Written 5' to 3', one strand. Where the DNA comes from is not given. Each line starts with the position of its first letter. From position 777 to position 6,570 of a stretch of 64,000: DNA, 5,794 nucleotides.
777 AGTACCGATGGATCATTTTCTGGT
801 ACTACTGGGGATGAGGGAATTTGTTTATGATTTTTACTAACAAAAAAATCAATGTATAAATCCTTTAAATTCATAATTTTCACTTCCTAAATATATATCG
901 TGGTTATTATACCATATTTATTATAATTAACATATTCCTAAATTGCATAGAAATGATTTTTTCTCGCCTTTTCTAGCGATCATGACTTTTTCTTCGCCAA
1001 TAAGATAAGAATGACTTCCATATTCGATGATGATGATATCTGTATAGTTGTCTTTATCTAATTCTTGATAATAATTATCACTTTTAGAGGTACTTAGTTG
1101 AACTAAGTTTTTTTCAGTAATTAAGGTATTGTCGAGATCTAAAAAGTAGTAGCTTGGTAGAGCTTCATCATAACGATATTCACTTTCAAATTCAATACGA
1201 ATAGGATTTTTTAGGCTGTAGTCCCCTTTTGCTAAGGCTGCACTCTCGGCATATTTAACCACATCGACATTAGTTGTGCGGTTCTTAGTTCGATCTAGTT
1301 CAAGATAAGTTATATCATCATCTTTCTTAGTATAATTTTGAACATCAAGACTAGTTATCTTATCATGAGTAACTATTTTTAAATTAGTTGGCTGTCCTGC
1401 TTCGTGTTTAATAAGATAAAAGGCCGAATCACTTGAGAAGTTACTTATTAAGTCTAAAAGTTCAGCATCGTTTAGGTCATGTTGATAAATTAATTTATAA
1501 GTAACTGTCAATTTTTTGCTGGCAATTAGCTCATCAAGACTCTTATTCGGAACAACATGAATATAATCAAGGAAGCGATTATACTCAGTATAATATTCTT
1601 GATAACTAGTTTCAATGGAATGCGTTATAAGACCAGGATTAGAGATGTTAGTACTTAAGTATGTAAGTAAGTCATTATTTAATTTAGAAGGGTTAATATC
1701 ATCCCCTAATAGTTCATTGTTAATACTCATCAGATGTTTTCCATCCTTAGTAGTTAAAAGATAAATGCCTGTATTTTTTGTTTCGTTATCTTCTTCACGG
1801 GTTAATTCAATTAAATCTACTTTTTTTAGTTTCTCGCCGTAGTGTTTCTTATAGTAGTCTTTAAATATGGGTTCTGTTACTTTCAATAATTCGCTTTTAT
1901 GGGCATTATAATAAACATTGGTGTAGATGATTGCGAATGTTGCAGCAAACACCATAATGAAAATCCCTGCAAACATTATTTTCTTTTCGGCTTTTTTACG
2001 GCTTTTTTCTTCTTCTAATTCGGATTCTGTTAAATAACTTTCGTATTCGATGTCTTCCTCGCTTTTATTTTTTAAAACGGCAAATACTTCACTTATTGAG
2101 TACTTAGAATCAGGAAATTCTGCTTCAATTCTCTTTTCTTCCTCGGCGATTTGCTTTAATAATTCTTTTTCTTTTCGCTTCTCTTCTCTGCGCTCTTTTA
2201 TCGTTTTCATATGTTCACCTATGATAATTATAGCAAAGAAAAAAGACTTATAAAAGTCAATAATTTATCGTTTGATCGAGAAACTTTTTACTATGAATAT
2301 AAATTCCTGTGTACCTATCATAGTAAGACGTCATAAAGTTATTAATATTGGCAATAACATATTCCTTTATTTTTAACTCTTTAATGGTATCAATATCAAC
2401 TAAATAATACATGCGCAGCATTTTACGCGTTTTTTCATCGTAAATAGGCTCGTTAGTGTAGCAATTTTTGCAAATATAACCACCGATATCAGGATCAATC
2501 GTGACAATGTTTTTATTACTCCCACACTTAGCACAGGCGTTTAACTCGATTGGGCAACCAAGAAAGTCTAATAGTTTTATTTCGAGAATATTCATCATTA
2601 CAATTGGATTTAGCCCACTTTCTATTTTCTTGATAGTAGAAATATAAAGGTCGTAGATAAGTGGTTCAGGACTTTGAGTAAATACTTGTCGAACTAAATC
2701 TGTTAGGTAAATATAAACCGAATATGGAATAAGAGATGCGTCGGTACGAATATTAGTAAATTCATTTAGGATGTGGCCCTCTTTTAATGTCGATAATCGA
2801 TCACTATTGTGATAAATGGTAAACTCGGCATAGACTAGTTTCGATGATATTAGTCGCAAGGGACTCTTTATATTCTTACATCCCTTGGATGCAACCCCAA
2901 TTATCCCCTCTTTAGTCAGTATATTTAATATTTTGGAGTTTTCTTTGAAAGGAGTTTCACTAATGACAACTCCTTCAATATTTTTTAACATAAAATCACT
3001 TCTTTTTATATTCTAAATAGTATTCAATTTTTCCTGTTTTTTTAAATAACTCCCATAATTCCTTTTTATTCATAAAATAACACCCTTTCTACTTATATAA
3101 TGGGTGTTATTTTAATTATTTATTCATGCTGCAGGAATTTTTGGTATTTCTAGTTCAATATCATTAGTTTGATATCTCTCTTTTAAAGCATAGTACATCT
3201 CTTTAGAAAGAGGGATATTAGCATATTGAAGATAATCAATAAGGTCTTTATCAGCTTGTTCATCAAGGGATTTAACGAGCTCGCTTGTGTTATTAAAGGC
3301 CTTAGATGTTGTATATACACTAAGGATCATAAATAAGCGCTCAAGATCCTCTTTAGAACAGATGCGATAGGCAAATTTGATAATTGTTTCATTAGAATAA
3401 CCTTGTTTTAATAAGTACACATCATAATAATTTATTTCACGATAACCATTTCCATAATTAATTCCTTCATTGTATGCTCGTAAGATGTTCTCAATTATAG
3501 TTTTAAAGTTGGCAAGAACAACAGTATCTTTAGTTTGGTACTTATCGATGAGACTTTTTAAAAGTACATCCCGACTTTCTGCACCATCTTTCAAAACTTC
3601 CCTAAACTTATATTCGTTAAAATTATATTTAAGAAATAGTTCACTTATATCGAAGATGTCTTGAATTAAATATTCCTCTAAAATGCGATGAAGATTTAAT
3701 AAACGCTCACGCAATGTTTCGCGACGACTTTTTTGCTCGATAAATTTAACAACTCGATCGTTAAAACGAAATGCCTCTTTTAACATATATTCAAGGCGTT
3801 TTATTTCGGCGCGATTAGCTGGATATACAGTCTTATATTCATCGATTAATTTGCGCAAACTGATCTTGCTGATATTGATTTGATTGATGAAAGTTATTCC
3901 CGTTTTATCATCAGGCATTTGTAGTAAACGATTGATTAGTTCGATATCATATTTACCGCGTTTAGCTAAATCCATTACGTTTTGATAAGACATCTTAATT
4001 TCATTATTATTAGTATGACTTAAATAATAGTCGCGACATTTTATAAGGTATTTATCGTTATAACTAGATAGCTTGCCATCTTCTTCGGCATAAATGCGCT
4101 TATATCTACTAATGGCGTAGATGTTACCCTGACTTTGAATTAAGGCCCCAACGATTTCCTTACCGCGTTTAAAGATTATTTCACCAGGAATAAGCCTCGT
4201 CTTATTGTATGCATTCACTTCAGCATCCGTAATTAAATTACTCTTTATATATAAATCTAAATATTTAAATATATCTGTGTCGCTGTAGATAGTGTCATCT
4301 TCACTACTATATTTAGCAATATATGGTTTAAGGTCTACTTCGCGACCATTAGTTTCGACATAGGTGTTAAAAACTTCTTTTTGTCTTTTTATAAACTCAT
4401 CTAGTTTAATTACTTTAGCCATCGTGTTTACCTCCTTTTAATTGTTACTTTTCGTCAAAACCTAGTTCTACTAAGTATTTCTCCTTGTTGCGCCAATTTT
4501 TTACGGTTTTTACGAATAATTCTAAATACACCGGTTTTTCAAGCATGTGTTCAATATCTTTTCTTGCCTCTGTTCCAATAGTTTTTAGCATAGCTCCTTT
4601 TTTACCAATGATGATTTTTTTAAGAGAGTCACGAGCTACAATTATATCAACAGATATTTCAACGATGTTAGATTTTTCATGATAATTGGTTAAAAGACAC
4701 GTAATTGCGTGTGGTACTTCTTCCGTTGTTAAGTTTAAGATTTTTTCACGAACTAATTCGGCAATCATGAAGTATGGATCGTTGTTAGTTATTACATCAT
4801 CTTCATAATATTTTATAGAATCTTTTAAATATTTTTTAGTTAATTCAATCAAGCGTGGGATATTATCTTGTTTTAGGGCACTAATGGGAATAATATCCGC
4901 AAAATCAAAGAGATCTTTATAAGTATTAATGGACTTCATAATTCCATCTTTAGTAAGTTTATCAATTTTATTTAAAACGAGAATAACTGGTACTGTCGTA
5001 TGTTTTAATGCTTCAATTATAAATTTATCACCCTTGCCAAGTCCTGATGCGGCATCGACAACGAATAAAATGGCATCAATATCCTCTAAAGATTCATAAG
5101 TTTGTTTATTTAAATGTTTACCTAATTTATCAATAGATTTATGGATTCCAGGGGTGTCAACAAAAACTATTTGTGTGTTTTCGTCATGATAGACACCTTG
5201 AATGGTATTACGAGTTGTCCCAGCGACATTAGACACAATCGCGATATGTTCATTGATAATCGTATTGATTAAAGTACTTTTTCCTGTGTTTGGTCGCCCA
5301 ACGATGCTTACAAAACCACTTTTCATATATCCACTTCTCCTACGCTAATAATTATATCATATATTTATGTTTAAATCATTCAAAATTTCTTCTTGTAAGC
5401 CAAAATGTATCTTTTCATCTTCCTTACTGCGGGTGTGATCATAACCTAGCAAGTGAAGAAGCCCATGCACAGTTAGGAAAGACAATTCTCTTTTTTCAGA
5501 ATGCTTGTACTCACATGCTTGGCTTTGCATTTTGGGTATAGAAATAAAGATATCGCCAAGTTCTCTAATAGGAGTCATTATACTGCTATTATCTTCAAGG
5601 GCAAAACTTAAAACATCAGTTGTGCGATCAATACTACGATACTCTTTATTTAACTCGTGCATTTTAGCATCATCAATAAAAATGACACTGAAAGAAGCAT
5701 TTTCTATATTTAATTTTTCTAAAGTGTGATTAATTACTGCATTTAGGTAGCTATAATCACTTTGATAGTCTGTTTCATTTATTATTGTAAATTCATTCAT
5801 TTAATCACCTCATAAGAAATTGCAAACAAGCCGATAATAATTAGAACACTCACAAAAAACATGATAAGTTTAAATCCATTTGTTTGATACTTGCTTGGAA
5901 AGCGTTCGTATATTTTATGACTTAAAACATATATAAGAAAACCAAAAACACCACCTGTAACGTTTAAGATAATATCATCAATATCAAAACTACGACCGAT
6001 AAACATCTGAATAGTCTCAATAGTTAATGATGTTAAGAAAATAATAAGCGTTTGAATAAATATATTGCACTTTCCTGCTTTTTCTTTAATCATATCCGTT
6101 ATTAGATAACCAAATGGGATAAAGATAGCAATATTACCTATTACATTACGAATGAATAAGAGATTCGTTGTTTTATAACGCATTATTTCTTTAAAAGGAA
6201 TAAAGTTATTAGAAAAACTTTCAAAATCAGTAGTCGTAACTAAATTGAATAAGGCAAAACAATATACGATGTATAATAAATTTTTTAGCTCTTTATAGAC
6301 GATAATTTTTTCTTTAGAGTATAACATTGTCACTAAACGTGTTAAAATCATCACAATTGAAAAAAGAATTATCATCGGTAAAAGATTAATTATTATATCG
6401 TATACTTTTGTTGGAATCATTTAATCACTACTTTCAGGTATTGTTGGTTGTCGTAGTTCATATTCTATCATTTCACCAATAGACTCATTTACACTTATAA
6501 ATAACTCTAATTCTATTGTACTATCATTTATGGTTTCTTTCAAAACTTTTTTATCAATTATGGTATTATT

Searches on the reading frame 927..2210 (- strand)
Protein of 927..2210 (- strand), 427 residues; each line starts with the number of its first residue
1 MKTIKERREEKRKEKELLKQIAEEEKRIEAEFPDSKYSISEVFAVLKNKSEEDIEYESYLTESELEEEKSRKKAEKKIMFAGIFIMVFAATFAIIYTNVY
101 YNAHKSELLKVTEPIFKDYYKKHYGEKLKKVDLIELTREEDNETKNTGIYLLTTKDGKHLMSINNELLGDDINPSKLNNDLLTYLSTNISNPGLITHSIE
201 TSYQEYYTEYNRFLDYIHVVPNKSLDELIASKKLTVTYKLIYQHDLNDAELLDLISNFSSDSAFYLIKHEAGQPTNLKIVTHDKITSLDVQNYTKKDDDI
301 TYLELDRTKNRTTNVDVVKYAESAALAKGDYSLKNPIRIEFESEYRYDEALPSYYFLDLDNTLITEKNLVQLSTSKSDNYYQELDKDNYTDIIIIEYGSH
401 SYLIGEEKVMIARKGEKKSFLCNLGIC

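Call 14: search_protein_families(library=pfam, max_evalue=0.1, proteins=[window:927-2210:-])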
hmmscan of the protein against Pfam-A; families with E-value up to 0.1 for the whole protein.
window:927-2210:- (427 aa): 0 families

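Call 75: find_encoding_contigs(protein=window:927-2210:-, flank=10000, max_places=2)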
Protein window:927-2210:- (427 aa): 12 contigs read that carry it; 2 places shown.
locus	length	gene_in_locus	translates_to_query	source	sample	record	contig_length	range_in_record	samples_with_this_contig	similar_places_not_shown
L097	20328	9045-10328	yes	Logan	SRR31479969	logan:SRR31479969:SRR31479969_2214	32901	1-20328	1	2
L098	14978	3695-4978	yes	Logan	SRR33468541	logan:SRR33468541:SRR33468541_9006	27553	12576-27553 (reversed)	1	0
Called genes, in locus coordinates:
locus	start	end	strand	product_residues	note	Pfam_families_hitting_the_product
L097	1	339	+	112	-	?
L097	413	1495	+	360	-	PF04055:Radical_SAM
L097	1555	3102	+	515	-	PF12733:Cadherin-like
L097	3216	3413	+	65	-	PF01165:Ribosomal_S21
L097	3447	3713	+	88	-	PF07873:YabP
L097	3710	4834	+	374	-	PF06898:YqfD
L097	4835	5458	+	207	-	PF04892:VanZ-LLP1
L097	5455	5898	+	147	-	PF02130:YbeY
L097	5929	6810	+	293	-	PF00009:GTP_EFTU, PF00350:Dynamin_N (faint), PF01926:MMR_HSR1, PF02421:FeoB_N, PF03193:RsgA_GTPase (faint), PF04548:AIG1, PF07650:KH_2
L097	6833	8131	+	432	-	-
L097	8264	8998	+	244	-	PF11967:RecO_N, PF02565:RecO_C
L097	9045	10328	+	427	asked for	-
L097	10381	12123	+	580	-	PF01411:tRNA-synt_2c, PF07973:tRNA_SAD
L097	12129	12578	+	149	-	PF01741:MscL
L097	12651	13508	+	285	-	-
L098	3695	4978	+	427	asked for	-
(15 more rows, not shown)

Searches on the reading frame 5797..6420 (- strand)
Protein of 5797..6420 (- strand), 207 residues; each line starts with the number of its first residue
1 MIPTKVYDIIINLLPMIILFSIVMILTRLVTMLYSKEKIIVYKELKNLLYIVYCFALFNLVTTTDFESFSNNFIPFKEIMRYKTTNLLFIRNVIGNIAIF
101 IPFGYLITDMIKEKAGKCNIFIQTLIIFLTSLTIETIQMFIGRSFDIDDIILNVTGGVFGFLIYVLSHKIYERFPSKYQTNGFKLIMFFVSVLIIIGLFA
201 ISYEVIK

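Call 15: search_protein_families(library=ncbifam, max_evalue=0.1, proteins=[window:5797-6420:-])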
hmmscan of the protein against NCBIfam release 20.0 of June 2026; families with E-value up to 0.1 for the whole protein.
window:5797-6420:- (207 aa): 7 families
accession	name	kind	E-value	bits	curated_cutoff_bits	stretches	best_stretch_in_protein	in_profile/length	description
NF000142.1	vanZ-Pt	exception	1.1e-11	45.1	260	1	33-168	11-141/143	glycopeptide resistance protein VanZ-Pt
NF033125.2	vanZ-A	exception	5e-09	36.5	250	1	41-198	11-152/164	glycopeptide resistance protein VanZ-A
NF000145.1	vanZ-F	exception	5.2e-05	23.6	375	1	51-198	40-189/206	glycopeptide resistance protein VanZ-F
NF040535.1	LiaF_C_term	equivalog_domain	0.0004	20.5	57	1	73-136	14-77/103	cell wall-active antibiotics response protein LiaF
NF037970.1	vanZ_1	subfamily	0.0028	18.3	20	1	86-157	36-109/109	VanZ family protein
NF004583.0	PRK05928.1-5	equivalog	0.009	15.5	432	1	84-142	115-173/250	uroporphyrinogen-III synthase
NF045937.1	MSC_0624_12TM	equivalog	0.022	13.3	70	1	11-199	209-393/445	MSC_0624 family F1-like ATPase-associated membrane protein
